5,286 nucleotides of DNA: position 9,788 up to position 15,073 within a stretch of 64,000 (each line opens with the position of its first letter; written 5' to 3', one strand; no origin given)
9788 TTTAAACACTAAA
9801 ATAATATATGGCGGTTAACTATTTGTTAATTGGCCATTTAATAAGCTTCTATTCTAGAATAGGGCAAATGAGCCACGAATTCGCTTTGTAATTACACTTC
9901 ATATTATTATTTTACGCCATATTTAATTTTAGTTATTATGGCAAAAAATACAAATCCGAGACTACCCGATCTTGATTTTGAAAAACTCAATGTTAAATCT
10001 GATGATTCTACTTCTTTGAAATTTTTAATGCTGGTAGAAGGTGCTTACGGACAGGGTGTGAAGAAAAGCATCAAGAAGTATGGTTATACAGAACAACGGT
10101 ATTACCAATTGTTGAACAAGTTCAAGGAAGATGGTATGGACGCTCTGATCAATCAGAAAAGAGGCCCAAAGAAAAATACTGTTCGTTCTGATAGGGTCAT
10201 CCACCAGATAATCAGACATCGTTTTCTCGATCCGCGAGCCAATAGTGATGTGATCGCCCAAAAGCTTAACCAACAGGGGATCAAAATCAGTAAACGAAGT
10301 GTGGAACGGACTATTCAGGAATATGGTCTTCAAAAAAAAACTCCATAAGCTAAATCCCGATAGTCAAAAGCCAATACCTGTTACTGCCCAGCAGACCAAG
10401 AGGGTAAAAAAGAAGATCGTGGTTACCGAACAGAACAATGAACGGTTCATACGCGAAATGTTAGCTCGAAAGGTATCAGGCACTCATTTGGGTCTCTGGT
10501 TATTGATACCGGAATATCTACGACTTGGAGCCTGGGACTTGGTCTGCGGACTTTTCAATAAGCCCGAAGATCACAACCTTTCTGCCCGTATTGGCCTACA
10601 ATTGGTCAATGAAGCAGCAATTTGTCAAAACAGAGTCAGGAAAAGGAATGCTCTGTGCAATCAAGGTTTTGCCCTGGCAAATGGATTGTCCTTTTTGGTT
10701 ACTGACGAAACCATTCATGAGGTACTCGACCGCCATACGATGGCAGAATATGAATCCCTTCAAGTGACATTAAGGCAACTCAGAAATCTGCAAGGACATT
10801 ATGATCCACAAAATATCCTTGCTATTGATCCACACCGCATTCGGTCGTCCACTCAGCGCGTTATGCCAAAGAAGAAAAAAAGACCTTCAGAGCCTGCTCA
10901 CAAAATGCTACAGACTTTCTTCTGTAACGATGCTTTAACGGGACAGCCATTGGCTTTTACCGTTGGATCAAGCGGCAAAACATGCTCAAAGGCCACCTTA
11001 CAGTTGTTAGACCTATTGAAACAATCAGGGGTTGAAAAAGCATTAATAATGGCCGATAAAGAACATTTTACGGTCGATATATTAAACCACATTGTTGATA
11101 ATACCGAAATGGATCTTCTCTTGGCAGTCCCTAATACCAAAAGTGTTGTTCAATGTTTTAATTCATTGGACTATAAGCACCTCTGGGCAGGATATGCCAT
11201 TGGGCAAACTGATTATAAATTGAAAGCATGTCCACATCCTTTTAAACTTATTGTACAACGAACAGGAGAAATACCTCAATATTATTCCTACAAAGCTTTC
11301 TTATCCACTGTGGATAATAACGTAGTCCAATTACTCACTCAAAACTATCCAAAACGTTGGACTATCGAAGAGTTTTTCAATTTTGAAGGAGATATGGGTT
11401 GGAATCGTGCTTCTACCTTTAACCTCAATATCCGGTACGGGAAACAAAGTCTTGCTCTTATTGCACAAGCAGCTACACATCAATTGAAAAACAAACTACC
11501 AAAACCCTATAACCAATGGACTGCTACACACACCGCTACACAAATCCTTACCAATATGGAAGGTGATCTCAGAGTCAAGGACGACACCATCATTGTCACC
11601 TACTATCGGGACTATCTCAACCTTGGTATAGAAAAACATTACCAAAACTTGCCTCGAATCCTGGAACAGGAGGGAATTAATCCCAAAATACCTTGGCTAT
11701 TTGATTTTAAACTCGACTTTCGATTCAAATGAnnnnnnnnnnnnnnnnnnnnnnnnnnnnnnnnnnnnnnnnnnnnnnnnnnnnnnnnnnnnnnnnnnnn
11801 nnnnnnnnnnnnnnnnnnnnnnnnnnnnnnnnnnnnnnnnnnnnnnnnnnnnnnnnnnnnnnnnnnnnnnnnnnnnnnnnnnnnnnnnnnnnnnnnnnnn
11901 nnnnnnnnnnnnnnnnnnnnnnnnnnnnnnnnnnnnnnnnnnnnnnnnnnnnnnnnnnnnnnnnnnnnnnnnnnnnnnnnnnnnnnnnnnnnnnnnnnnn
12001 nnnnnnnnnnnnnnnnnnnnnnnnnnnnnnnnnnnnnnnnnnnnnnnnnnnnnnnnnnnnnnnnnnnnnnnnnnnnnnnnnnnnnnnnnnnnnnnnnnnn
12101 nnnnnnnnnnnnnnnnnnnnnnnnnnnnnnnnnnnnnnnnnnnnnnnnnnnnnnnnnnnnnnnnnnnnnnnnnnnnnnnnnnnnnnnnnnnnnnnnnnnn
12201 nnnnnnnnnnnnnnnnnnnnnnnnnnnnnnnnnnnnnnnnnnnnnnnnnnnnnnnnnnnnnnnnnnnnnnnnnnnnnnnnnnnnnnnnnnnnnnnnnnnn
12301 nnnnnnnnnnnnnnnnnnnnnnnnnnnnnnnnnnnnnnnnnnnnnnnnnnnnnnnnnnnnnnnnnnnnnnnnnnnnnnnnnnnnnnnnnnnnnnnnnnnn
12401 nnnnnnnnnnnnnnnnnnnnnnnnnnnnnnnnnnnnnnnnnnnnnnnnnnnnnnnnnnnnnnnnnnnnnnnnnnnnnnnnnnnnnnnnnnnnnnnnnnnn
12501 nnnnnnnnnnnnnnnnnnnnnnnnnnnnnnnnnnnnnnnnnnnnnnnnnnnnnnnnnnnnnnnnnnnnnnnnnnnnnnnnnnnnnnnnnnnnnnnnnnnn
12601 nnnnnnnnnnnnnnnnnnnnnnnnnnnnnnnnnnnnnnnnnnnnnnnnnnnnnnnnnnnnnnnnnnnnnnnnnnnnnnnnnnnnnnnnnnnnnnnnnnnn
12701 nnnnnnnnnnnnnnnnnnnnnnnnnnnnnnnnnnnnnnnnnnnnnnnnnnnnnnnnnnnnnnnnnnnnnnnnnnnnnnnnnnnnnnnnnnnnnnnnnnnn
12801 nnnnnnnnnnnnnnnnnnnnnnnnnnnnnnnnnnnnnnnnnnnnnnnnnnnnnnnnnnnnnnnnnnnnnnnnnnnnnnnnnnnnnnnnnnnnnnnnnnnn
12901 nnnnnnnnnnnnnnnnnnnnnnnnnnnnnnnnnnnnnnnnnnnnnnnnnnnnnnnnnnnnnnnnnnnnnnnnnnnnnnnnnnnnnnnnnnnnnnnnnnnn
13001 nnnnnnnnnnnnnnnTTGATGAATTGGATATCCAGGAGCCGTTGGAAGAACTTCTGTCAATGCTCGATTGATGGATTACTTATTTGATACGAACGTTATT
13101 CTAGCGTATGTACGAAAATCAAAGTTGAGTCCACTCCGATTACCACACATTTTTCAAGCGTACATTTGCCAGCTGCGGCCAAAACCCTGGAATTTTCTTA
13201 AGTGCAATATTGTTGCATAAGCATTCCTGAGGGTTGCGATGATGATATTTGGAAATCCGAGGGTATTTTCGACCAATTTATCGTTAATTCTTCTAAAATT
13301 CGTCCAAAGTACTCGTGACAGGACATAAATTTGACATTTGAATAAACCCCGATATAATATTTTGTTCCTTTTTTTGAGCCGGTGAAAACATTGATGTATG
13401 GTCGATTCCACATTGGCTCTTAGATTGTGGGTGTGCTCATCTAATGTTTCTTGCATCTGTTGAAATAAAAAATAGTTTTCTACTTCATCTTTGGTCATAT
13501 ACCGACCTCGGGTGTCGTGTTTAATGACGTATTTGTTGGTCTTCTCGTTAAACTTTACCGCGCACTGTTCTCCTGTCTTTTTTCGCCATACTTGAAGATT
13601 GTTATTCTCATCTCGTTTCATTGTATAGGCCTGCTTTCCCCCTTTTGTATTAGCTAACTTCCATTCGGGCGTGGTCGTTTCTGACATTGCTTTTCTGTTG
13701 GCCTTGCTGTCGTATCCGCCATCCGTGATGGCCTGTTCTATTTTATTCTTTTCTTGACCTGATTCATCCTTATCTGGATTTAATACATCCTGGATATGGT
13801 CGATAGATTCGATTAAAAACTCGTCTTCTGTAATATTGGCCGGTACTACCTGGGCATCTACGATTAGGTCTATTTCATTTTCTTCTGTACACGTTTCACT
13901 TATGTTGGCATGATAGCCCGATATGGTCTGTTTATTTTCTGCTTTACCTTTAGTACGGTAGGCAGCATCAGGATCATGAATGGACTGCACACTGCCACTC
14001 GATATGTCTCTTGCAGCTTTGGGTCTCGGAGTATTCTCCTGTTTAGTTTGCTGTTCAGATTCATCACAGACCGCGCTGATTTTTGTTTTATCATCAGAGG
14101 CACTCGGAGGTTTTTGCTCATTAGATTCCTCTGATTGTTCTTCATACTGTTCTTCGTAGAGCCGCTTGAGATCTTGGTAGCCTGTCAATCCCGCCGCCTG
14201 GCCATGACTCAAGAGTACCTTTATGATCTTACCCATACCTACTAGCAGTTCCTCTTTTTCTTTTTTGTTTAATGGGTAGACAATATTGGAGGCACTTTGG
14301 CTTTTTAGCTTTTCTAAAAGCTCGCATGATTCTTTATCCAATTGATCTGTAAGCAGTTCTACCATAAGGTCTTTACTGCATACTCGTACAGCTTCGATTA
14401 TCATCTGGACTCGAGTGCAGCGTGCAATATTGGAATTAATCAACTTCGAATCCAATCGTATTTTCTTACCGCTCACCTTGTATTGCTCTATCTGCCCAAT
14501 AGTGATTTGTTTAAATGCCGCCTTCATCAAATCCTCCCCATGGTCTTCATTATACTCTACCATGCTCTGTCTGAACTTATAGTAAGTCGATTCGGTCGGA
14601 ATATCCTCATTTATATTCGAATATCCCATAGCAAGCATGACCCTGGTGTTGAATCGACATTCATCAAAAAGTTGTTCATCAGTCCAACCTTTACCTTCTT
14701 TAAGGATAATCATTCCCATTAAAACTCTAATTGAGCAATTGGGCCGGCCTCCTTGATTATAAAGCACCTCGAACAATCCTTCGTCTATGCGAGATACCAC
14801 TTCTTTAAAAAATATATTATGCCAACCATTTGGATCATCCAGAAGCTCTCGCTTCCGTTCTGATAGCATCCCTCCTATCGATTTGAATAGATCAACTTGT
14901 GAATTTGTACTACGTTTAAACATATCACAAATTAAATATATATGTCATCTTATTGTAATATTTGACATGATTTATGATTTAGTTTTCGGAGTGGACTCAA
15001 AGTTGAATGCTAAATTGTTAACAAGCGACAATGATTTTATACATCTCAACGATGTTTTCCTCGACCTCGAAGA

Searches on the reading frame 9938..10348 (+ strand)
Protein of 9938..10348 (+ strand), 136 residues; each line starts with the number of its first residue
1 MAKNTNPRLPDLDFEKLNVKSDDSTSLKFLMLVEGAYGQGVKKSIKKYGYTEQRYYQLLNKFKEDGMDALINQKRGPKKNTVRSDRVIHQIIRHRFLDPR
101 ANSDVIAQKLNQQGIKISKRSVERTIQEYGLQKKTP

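Call 28: search_protein_families(library=pfam, proteins=[window:9938-10348:+])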
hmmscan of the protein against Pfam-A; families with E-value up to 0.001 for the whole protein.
window:9938-10348:+ (136 aa): 3 families
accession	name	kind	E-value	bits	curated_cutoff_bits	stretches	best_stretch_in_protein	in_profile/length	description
PF13565.12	HTH_32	-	3.2e-08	34.4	33.7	1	56-125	3-72/73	Homeodomain-like domain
PF13518.12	HTH_28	-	1.1e-05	25.8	25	1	46-78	20-52/52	Helix-turn-helix domain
PF13551.12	HTH_29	-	0.00053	20.5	28.1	0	38-81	11-57/64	Winged helix-turn helix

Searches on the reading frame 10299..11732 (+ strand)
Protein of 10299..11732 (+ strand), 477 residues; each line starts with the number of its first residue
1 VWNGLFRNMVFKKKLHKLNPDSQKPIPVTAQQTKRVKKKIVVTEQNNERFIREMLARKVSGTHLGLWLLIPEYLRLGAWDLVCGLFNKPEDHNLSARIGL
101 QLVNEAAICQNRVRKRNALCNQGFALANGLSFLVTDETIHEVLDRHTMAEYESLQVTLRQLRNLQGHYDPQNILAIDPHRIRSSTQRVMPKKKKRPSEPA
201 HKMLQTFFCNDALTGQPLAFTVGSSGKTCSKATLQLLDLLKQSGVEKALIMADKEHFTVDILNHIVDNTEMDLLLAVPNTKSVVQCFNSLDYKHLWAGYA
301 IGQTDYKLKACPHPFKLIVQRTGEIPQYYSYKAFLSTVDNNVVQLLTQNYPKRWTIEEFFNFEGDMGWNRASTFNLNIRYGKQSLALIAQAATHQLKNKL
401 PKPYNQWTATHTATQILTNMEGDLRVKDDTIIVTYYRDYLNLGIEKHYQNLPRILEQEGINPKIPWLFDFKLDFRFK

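Call 28: search_protein_families(library=pfam, proteins=[window:10299-11732:+])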
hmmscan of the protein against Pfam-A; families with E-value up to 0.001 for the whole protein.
window:10299-11732:+ (477 aa): 1 family
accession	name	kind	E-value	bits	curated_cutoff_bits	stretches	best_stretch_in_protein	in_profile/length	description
PF01609.27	DDE_Tnp_1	-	1.6e-07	31.8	23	1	171-377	4-185/200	Transposase DDE domain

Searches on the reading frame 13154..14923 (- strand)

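Call 28: search_protein_families(library=pfam, proteins=[window:13154-14923:-])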
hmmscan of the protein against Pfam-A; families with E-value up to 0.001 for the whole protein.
window:13154-14923:- (589 aa): 2 families
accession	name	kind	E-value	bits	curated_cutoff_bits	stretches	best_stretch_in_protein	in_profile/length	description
PF05598.16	DUF772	-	5.6e-10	39.5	23.1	1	59-133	1-71/74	Transposase domain (DUF772)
PF01609.27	DDE_Tnp_1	-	0.00025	21.3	23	1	326-535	26-192/200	Transposase DDE domain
